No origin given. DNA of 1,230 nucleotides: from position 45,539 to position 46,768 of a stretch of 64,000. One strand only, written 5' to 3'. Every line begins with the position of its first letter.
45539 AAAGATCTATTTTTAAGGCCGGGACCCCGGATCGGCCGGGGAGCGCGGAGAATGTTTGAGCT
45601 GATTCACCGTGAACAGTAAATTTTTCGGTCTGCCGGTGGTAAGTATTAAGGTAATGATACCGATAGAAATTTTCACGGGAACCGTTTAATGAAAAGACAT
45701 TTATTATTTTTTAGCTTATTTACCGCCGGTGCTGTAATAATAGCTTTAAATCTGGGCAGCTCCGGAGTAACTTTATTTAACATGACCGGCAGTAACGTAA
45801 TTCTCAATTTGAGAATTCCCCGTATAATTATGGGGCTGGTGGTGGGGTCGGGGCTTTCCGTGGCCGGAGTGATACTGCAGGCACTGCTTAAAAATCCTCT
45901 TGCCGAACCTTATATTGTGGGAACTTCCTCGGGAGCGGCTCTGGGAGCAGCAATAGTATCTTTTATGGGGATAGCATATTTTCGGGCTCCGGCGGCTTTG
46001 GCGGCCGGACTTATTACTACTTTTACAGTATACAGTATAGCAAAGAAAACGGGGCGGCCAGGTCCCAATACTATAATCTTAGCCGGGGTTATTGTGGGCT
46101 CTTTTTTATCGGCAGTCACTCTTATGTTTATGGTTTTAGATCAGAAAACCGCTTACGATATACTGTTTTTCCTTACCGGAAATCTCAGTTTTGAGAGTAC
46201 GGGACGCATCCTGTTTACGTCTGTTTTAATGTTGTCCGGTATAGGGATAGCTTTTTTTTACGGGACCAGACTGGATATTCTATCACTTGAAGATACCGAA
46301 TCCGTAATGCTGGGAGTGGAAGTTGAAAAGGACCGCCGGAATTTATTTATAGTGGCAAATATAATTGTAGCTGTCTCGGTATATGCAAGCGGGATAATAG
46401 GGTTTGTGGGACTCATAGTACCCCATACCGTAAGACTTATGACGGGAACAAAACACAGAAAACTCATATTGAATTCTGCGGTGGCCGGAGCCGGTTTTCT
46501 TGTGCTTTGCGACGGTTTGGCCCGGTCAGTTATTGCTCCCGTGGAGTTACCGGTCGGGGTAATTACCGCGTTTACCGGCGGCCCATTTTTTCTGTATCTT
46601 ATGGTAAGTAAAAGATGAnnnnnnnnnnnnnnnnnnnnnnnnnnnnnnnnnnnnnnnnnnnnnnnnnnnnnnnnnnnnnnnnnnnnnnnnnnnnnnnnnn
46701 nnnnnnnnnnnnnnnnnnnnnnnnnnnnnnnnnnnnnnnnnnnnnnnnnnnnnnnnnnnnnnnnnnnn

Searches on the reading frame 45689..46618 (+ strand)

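Call 31: search_protein_families(library=pfam, proteins=[window:45689-46618:+], max_evalue=0.0001)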
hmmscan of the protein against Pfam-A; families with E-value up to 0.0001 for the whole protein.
window:45689-46618:+ (309 aa): 1 family
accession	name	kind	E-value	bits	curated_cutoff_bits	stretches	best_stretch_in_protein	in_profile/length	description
PF01032.23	FecCD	-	5.9e-78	262.5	26.5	1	19-306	9-310/311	FecCD transport family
